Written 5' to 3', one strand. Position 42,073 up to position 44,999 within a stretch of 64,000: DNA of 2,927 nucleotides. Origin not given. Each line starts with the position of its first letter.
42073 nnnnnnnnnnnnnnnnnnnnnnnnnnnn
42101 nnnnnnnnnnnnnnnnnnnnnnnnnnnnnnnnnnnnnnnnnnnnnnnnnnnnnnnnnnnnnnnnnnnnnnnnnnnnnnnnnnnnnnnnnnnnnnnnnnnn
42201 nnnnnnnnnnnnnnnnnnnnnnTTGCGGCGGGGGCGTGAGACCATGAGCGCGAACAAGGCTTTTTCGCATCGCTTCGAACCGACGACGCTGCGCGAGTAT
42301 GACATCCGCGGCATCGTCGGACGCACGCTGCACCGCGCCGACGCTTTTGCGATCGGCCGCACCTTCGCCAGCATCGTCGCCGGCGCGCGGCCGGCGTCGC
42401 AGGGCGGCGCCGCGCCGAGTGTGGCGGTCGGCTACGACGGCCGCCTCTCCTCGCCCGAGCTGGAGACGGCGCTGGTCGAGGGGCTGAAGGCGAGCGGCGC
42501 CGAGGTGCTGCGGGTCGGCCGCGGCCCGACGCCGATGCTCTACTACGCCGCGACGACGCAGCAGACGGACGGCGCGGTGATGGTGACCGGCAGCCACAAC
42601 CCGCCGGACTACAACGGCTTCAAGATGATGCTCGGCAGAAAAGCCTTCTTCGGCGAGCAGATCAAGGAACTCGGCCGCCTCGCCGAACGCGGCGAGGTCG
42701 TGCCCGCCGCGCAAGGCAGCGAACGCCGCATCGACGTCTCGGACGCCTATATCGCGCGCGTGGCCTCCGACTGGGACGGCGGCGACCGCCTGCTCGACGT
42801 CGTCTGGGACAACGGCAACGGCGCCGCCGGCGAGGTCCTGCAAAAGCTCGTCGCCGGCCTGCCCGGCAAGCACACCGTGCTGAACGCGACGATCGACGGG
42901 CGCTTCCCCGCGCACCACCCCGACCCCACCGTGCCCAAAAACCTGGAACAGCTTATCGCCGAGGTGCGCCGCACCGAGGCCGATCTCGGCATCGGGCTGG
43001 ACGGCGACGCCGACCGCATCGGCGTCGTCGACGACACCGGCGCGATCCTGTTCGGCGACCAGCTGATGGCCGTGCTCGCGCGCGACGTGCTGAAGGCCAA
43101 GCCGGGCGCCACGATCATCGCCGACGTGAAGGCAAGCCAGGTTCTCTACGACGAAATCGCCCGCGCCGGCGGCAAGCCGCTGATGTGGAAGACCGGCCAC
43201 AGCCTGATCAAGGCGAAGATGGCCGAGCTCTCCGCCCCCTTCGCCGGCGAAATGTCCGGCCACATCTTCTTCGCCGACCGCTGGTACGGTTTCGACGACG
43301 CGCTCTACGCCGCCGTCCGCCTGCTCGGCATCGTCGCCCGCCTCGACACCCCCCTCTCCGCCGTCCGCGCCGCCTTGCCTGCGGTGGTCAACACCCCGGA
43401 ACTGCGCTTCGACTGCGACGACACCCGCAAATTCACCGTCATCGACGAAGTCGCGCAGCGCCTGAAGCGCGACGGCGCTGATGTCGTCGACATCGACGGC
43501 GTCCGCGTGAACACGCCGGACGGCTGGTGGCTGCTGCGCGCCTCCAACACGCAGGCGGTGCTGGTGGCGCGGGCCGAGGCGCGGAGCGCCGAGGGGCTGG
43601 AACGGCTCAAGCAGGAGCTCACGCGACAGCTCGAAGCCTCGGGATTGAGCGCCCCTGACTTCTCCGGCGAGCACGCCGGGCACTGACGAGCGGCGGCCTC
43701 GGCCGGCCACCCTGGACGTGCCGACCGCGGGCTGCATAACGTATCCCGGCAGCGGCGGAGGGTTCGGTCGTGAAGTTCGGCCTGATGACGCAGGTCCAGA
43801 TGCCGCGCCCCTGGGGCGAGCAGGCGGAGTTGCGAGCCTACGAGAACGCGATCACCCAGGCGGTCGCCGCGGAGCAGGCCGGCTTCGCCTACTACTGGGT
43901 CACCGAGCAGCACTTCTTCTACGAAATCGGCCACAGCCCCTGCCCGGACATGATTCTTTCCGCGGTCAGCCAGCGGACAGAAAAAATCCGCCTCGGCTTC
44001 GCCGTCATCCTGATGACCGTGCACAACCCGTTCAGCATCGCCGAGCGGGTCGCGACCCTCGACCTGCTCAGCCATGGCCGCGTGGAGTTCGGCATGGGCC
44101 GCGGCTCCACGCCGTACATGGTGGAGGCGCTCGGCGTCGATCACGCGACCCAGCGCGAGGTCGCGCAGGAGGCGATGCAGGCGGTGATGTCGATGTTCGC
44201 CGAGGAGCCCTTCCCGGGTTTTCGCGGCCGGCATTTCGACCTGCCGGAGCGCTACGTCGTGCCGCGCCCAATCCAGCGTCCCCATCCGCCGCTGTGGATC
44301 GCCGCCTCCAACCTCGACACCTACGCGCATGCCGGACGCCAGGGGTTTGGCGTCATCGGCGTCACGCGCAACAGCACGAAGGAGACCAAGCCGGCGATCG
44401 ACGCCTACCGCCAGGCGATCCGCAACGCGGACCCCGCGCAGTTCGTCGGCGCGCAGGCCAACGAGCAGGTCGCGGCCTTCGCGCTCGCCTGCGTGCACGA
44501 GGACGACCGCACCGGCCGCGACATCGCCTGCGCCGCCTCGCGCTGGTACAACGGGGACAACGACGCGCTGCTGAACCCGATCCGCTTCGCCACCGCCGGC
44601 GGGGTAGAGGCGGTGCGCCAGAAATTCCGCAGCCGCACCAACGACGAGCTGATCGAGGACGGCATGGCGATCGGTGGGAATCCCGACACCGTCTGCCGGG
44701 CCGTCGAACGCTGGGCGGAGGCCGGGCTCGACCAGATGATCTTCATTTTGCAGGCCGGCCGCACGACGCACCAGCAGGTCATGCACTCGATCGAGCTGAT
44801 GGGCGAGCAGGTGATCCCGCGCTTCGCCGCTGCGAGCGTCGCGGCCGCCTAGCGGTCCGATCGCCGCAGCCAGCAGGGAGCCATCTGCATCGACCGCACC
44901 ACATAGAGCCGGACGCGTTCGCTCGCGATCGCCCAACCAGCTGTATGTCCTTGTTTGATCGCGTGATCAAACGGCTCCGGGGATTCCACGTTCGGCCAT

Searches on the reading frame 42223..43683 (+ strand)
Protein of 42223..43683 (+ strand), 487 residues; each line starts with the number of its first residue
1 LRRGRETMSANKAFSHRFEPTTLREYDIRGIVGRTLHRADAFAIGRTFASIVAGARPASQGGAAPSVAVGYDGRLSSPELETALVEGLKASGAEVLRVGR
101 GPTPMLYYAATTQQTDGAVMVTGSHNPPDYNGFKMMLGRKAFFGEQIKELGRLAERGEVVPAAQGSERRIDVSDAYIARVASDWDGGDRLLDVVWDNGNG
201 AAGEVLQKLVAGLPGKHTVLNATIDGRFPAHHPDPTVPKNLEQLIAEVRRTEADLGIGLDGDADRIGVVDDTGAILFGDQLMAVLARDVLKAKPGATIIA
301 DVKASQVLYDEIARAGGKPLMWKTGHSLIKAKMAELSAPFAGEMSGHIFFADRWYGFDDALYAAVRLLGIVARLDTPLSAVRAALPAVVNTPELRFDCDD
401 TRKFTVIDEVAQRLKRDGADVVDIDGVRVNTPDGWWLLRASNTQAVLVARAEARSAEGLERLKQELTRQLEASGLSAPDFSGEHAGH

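Call 87: search_protein_families(library=pfam, proteins=[window:42223-43683:+], max_evalue=0.00001)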
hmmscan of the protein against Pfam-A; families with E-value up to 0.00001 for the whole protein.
window:42223-43683:+ (487 aa): 4 families
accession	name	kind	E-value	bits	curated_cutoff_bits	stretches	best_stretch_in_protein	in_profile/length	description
PF02878.22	PGM_PMM_I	-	3.5e-30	104.9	22.5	1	23-141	4-117/138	Phosphoglucomutase/phosphomannomutase, alpha/beta/alpha domain I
PF02880.22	PGM_PMM_III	-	3.3e-25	88.9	20.7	1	278-386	2-112/115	Phosphoglucomutase/phosphomannomutase, alpha/beta/alpha domain III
PF02879.22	PGM_PMM_II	-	1.6e-20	73.9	29.3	1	175-273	2-103/103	Phosphoglucomutase/phosphomannomutase, alpha/beta/alpha domain II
PF00408.26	PGM_PMM_IV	-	8.8e-14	51.8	23.1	1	393-468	1-67/68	Phosphoglucomutase/phosphomannomutase, C-terminal domain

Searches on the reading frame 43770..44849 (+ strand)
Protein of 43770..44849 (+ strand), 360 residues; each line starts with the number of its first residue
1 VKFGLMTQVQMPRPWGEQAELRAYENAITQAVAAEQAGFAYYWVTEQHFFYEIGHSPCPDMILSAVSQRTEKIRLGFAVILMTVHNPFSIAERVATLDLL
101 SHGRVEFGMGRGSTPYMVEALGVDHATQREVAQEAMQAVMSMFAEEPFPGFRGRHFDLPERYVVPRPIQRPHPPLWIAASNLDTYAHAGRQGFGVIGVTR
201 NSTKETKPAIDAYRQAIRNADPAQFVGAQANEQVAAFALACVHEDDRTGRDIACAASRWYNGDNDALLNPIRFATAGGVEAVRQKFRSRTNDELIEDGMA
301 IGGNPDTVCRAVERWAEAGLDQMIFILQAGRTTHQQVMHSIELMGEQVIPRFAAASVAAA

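Call 87: search_protein_families(library=pfam, proteins=[window:43770-44849:+], max_evalue=0.00001)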
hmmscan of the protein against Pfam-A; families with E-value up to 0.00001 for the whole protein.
window:43770-44849:+ (360 aa): 1 family
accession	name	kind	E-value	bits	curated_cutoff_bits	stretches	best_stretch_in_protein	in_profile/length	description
PF00296.26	Bac_luciferase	-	7.4e-50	170.5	27.9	1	1-322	1-314/314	Luciferase-like monooxygenase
